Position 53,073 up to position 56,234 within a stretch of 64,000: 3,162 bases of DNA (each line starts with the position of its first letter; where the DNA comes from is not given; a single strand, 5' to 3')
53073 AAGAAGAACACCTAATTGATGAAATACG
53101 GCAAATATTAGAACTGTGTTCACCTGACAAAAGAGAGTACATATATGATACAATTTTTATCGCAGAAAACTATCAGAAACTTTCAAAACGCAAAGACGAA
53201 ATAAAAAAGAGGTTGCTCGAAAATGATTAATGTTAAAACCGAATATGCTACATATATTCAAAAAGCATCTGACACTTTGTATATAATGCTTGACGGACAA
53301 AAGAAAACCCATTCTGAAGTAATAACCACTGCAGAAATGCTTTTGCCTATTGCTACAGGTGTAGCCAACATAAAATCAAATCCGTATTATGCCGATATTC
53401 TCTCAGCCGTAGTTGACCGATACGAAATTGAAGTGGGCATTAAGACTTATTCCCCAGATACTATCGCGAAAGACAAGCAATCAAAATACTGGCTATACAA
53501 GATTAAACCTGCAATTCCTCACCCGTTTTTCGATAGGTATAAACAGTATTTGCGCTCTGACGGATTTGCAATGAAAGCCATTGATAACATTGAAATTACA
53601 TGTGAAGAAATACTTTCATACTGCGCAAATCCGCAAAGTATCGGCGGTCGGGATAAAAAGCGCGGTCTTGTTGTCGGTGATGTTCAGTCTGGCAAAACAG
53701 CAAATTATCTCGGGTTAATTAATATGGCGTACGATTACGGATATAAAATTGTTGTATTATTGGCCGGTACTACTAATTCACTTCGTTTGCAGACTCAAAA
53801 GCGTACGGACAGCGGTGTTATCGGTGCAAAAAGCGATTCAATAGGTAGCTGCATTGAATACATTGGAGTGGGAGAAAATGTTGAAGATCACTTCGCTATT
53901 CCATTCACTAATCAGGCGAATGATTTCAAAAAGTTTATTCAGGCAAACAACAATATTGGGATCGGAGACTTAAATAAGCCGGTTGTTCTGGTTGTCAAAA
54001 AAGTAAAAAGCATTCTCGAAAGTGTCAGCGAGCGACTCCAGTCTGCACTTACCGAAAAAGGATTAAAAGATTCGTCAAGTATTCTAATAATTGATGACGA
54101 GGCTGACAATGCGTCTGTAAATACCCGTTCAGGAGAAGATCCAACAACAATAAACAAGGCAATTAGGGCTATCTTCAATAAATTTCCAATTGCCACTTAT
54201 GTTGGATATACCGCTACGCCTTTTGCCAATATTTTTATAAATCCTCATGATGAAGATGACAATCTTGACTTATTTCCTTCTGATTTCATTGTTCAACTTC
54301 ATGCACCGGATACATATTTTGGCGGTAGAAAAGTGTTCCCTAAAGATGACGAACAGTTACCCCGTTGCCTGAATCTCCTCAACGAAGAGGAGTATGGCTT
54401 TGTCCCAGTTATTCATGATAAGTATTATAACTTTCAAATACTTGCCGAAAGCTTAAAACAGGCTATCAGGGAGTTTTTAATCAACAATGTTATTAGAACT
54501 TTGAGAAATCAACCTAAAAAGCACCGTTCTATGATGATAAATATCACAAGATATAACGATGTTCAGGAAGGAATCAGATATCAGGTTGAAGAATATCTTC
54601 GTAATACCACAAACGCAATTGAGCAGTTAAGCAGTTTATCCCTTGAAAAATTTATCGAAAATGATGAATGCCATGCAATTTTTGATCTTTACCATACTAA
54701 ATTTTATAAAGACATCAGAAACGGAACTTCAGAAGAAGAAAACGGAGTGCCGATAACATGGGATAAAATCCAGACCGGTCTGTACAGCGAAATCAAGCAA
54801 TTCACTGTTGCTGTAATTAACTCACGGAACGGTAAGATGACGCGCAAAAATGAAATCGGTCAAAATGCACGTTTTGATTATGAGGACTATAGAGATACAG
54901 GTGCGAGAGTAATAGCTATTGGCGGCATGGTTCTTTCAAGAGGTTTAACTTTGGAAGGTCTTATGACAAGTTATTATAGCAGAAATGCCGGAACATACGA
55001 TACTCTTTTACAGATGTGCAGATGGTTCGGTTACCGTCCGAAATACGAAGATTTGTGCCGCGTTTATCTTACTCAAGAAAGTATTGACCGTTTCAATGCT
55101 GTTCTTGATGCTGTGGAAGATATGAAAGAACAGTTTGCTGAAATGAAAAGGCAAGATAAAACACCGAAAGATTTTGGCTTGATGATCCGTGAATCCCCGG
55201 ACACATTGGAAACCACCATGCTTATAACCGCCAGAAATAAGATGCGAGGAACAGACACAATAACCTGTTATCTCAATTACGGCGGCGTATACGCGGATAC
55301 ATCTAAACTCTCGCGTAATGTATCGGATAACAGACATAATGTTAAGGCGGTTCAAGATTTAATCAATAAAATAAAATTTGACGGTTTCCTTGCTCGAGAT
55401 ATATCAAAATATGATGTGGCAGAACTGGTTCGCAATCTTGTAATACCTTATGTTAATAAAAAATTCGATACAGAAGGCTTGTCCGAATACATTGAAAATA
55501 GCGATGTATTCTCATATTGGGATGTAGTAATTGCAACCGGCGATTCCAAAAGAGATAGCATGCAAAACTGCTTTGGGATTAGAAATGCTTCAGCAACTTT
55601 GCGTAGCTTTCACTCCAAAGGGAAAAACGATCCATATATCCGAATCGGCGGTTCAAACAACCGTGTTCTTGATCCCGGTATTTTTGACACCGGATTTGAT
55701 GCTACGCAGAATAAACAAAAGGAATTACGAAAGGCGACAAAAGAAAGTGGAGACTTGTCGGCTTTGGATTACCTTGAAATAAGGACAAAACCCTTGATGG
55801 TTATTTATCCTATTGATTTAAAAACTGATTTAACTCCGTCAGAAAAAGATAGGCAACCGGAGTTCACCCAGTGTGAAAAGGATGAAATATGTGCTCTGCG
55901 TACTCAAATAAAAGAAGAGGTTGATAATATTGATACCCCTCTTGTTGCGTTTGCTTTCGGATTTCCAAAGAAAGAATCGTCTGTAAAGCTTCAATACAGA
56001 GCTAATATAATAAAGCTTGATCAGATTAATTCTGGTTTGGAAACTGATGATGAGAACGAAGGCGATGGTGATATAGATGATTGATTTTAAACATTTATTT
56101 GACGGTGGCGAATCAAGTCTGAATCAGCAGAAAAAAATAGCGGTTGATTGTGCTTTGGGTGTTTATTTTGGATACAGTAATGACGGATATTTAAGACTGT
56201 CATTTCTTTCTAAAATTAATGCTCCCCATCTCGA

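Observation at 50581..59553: Translationally coupled Dcm / MORC-like GHKL ATPase / Z1 / PD-(D/E)XK / AIPR / Vsr operon: a multi-ATPase, methylation-linked defence system of unknown mechanism, carried as mobile-element cargo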

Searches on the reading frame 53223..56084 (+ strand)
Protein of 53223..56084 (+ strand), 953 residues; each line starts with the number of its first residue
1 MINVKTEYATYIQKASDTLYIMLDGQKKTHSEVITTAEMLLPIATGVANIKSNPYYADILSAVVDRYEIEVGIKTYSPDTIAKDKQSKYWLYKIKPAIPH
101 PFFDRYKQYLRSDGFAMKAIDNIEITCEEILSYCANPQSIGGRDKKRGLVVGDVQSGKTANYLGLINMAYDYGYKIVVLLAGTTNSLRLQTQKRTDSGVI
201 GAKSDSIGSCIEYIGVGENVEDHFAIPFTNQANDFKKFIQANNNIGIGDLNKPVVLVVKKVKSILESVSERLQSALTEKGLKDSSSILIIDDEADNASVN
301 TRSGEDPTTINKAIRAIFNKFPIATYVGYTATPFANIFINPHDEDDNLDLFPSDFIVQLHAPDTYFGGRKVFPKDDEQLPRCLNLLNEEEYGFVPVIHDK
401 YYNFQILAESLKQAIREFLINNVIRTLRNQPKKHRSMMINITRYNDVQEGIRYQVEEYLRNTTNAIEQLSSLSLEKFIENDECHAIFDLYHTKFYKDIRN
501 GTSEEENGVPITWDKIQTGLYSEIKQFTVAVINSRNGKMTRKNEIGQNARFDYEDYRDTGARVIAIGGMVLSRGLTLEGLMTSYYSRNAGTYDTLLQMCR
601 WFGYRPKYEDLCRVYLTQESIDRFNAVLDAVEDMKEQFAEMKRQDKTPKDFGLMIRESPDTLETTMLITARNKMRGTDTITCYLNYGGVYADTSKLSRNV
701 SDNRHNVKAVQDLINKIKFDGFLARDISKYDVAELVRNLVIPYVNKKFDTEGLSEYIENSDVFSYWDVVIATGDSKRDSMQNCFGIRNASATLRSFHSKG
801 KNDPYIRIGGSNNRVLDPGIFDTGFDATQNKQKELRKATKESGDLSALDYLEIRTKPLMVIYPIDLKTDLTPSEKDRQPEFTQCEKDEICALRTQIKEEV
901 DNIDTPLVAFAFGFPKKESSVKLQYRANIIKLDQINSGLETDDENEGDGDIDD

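Call 3: search_protein_families(library=pfam, proteins=[window:53223-56084:+], max_evalue=0.01)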
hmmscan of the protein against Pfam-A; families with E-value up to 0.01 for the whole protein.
window:53223-56084:+ (953 aa): 2 families
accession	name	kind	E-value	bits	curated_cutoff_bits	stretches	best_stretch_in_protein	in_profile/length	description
PF10593.14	Z1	-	9.8e-69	231.8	25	1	410-661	1-227/228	Z1 domain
PF04851.21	ResIII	-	5.4e-07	30.1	22.5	1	120-334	12-163/164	Type III restriction enzyme, res subunit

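Call 4: search_protein_families(library=padloc, proteins=[window:53223-56084:+], max_evalue=0.01)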
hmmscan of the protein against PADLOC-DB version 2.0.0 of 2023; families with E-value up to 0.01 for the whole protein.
window:53223-56084:+ (953 aa): 2 families
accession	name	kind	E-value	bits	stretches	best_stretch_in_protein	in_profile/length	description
PDLC02205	MzaC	-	3.2e-108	360.9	1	62-717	60-721/952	-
PDLC03202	Helicase_II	-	8.3e-38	128.1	2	249-639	114-444/621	Type II helicase domain protein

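Call 18: find_homologous_proteins(query=window:53223-56081:+, max_evalue=1e-10)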
Query window:53223-56081:+ (953 aa): 7971 proteins with E <= 1e-10 among 8000 candidates; the best 120 are listed.
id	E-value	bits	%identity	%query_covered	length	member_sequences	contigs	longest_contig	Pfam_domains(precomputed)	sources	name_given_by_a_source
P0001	0.0e+0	2114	98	100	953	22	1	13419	PF10593.15,PF04851.22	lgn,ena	-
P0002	0.0e+0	1900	87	100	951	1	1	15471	PF10593.15,PF04851.22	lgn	-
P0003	0.0e+0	1836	85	99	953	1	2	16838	PF10593.15,PF04851.22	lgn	-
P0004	0.0e+0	1732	79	100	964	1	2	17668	PF10593.15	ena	-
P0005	0.0e+0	1726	80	100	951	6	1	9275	PF10593.15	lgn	-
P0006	0.0e+0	1619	75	100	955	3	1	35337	PF10593.15,PF04851.22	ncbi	-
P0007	0.0e+0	1601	74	100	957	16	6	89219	PF10593.15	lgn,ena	-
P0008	0.0e+0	1589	74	100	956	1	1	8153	PF10593.15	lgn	-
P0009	0.0e+0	1459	69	98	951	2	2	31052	PF10593.15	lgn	-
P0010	0.0e+0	1457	69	99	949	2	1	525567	PF10593.15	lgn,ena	-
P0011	0.0e+0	1449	68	98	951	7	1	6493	PF10593.15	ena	-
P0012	0.0e+0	1444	68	99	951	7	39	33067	PF10593.15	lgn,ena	-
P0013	0.0e+0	1441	68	99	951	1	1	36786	PF10593.15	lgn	-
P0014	0.0e+0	1438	68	98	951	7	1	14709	PF10593.15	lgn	-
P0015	0.0e+0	1438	69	98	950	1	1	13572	PF10593.15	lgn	-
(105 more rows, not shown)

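Call 20: find_related_loci(query=A1, collection=genome_contigs, flank=10000)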
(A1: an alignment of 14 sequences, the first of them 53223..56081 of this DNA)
Query A1 (953 aa) in genome_contigs; peptide patterns used: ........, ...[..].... (x = any residue, [..] = any of these).
600 stretches matched a pattern (row limit reached: there are more); 590 encode a relative of the query (tblastn E <= 1e-3); the best 80 are kept; 80 distinct loci.
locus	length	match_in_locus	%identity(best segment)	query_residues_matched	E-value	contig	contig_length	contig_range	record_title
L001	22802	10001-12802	68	7-942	0e+0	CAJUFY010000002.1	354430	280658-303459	MAG TPA_asm: uncultured Christensenella sp. isolate MGBC141815 genome assembly, contig: MGBC141815.2, whole genome shotg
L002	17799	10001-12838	66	1-939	0e+0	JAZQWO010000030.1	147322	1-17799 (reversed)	MAG: Eubacteriales bacterium isolate T1900045166_TC20190160.MAGScoT_cleanbin_000001 SGB_5137_k141_830748, whole genome s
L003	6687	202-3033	65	1-940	0e+0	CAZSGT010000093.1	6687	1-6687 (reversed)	MAG TPA_asm: uncultured Lachnospiraceae bacterium isolate SRP199465_co2_234 genome assembly, contig: NODE_35584_length_6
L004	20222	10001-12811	66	1-939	0e+0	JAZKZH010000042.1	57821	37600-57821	MAG: Eubacteriales bacterium isolate T1900045091_TC20190085.MAGScoT_cleanbin_000002 SGB_4702_k141_687513, whole genome s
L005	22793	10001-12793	59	1-953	0e+0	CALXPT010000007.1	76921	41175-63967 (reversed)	MAG: uncultured Alphaproteobacteria bacterium isolate BRZ_CI__bin98 genome assembly, contig: BRZ_CI__NODE_561_length_769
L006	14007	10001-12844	58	14-950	0e+0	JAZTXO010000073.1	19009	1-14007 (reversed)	MAG: Eubacteriales bacterium isolate T1900045329_YK20190018.MAGScoT_cleanbin_000029 SGB_6500_k141_2721766, whole genome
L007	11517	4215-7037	59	14-940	0e+0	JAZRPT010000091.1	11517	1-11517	MAG: Faecalimonas sp. isolate T1900045371_YK20190061.MAGScoT_cleanbin_000045 SGB_6859_k141_2513983, whole genome shotgun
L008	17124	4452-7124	59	13-932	0e+0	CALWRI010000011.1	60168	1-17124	MAG: uncultured Christensenellaceae bacterium isolate BRZ_DG__bin109 genome assembly, contig: BRZ_DG__NODE_822_length_60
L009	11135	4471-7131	59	14-939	0e+0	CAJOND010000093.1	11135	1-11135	Candidatus Riflebacteria bacterium isolate Reindeer_2_mag_167 genome assembly, contig: scaffold_5423, whole genome shotg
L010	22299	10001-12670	56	14-935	0e+0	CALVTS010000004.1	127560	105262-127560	MAG: uncultured Clostridia bacterium isolate BRZ_V__bin16 genome assembly, contig: BRZ_V__NODE_136_length_127560_cov_57.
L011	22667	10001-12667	46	10-939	0e+0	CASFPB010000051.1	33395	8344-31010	uncultured bacterium isolate SI.A4.metabat-bins.190 genome assembly, contig: SI.A4.metabat-bins.190.fa_k141_511696, whol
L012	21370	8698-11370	47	12-935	0e+0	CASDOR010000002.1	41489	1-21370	uncultured Christensenella sp. isolate SI.A89.metabat-bins.32 genome assembly, contig: SI.A89.metabat-bins.32.fa_k141_26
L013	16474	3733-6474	46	13-935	0e+0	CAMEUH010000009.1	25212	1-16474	MAG: uncultured Eubacteriaceae bacterium isolate SRR15057922_bin.16_metaWRAP_v1.3_MAG genome assembly, contig: ERZ104074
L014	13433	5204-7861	45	12-935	0e+0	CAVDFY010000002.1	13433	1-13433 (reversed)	bacterium isolate G02607-L1_cleanbin_000033 genome assembly, contig: Spades_G02607-L1_contig_1892, whole genome shotgun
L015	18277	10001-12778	45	14-946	0e+0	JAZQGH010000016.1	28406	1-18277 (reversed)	MAG: Acutalibacteraceae bacterium isolate T1900044631_TS20190097.MAGScoT_cleanbin_000009 SGB_1035_k141_2074489, whole ge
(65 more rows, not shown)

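Call 25: search_protein_families(library=pfam, proteins=[L002:7511-8542:+, L001:7490-8530:+, L001:15865-18258:+, L002:16335-17300:+, L002:4051-4590:+, L001:4934-6037:+, L002:6345-7505:+], max_evalue=0.01)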
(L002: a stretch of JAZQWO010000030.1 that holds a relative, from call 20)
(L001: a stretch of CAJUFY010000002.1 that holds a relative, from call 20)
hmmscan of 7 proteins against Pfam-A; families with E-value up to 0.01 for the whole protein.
L002:7511-8542:+ (343 aa): 0 families

L001:7490-8530:+ (346 aa): 0 families

L001:15865-18258:+ (797 aa): 2 families
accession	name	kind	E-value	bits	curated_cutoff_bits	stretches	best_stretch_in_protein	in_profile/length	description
PF03235.19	GmrSD_N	-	1.7e-32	113.6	33.2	1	10-220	3-198/199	GmrSD restriction endonuclease, N-terminal domain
PF07510.16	GmrSD_C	-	2.5e-27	95.9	23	1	414-554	2-136/138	GmrSD restriction endonucleases, C-terminal domain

L002:16335-17300:+ (321 aa): 1 family
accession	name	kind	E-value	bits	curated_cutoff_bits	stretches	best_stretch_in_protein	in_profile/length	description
PF01844.29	HNH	-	1.3e-05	25.7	21.4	1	53-98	1-46/47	HNH endonuclease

L002:4051-4590:+ (179 aa): 1 family
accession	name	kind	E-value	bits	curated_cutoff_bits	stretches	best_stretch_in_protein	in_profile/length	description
PF22016.2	DUF6933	-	2.4e-16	60.4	27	1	20-164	18-155/157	Domain of unknown function (DUF6933)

L001:4934-6037:+ (367 aa): 4 families
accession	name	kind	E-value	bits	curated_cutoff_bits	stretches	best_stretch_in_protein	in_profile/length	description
PF07804.18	HipA_C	-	1.5e-06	28.4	30.5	1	219-301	94-175/213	HipA-like C-terminal domain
PF20613.4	HipA_2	-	0.00084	19.1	27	1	159-300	23-164/240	HipA-like kinase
PF00454.33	PI3_PI4_kinase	-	0.0009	19.7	27.1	1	237-292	127-176/241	Phosphatidylinositol 3- and 4-kinase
PF17952.6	Cas6_N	-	0.0033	18.1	27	1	266-330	37-97/115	Cas6 N-terminal domain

L002:6345-7505:+ (386 aa): 1 family
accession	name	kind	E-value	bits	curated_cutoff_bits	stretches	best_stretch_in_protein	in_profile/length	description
PF00145.23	DNA_methylase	-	7.1e-52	177.3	22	2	84-378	23-323/324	C-5 cytosine-specific DNA methylase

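Call 27: find_encoding_contigs(protein=P0001, flank=10000, max_places=4)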
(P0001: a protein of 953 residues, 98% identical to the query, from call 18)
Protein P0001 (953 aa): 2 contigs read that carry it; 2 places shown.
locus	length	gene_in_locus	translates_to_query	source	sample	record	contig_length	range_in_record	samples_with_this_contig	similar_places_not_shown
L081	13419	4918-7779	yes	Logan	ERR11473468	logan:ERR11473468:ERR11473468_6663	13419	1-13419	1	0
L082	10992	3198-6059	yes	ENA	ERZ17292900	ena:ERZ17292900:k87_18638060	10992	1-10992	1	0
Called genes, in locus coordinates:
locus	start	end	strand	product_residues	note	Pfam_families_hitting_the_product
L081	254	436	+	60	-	-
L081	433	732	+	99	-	PF14198:TnpV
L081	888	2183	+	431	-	PF04326:SLFN_AlbA_2, PF13749:HATPase_c_4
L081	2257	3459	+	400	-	PF00145:DNA_methylase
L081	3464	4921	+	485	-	PF13589:HATPase_c_3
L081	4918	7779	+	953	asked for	PF04851:ResIII (faint), PF10593:Z1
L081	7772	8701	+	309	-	PF14390:DUF4420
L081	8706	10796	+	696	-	PF22879:AIPR_N, PF10592:AIPR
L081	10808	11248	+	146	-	PF03852:Vsr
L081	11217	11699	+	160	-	-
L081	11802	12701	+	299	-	-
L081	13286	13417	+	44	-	?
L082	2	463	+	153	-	?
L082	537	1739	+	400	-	PF00145:DNA_methylase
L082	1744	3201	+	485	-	PF13589:HATPase_c_3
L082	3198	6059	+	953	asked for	PF04851:ResIII (faint), PF10593:Z1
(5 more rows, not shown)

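Call 28: find_encoding_contigs(protein=P0003, flank=10000, max_places=2)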
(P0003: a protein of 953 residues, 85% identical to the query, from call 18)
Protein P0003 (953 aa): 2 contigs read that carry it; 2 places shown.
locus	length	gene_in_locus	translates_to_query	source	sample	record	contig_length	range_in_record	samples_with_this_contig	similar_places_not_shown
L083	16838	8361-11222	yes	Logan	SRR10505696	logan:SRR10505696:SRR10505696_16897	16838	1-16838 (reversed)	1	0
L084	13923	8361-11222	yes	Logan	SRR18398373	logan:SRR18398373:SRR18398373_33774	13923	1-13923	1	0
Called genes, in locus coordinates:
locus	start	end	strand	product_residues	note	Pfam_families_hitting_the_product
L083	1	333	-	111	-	?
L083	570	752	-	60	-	-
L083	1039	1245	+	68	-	PF13443:HTH_26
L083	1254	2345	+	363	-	PF20282:CTD6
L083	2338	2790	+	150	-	PF20288:MC2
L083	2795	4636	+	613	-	PF13476:AAA_23 (faint)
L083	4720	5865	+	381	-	PF00145:DNA_methylase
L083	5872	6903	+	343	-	-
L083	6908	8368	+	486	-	PF13589:HATPase_c_3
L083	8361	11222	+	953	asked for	PF04851:ResIII (faint), PF10593:Z1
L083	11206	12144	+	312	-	PF14390:DUF4420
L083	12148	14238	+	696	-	PF22879:AIPR_N, PF10592:AIPR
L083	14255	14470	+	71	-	-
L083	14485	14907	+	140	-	PF03852:Vsr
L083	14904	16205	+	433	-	PF18062:RE_AspBHI_N, PF04471:Mrr_cat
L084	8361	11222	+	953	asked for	PF04851:ResIII (faint), PF10593:Z1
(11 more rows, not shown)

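Call 29: find_encoding_contigs(protein=P0006, flank=10000, max_places=2)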
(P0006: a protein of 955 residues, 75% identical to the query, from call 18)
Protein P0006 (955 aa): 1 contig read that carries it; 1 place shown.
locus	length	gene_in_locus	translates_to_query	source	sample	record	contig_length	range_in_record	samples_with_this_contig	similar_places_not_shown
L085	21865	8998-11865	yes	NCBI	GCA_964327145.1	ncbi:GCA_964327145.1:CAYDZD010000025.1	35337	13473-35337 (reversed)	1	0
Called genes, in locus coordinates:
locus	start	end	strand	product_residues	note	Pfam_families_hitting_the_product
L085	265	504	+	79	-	PF10035:DUF2179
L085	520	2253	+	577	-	PF07992:Pyr_redox_2, PF13738:Pyr_redox_3, PF00070:Pyr_redox, PF02852:Pyr_redox_dim, PF00581:Rhodanese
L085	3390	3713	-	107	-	PF24749:DUF7695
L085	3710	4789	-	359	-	PF21189:PHA02142, PF09414:RNA_ligase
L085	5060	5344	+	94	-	PF12844:HTH_19 (faint), PF01381:HTH_3 (weak)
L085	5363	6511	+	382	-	PF00145:DNA_methylase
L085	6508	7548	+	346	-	-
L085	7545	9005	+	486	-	PF13589:HATPase_c_3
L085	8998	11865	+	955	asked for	PF04851:ResIII (faint), PF10593:Z1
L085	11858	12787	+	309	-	PF14390:DUF4420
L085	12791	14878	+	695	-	PF22879:AIPR_N, PF10592:AIPR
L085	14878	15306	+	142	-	PF03852:Vsr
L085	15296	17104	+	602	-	PF07728:AAA_5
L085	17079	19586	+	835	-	PF09823:DUF2357, PF04411:PDDEXK_7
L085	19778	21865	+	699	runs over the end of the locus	PF00078:RVT_1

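Call 30: find_encoding_contigs(protein=P0007, flank=10000, max_places=2)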
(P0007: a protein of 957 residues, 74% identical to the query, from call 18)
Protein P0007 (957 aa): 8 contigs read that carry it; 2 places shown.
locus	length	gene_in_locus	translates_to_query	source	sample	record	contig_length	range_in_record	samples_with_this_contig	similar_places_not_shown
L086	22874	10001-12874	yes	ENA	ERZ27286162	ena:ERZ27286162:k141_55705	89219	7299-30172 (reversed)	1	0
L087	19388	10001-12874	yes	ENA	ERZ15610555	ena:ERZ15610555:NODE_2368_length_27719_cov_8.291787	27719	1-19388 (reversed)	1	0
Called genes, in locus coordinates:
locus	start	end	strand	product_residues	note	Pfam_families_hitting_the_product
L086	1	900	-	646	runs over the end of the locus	PF00476:DNA_pol_A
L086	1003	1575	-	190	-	PF10991:Enc34_ssDNA-bd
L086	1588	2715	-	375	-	PF10926:DUF2800, PF12705:PDDEXK_1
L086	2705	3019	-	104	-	-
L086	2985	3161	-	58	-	-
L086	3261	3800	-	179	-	-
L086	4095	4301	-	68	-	-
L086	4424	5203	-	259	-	PF06114:Peptidase_M78 (faint)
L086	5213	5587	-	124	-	PF13560:HTH_31, PF01381:HTH_3, PF12844:HTH_19, PF13413:HTH_25 (faint), PF13443:HTH_26 (weak)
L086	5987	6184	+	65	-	PF12728:HTH_17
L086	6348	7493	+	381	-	PF00145:DNA_methylase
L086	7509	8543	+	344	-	-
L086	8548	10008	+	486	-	PF13589:HATPase_c_3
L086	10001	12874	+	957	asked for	PF10593:Z1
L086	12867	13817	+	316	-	PF14390:DUF4420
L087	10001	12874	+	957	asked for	PF10593:Z1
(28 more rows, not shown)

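Call 33: search_protein_families(library=ncbifam, proteins=[L002:7511-8539:+, window:53223-56084:+], max_evalue=0.01)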
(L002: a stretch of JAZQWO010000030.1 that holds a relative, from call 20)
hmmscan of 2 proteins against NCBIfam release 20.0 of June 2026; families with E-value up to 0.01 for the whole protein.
L002:7511-8539:+ (343 aa): 0 families

window:53223-56084:+ (953 aa): 3 families
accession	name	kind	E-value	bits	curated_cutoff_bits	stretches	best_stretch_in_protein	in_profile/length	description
NF041933.1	MzaC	equivalog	2.2e-122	409.6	1500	1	81-717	70-716/806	MZA anti-phage system associated Z1 domain-containing protein MzaC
NF006300.0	PRK08487.1-3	equivalog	0.0013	18.4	607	1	681-799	17-135/327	DNA polymerase III subunit delta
NF046039.1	lipo_NMB0938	equivalog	0.0071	15.5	80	0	617-752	125-256/277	NMB0938 family lipoprotein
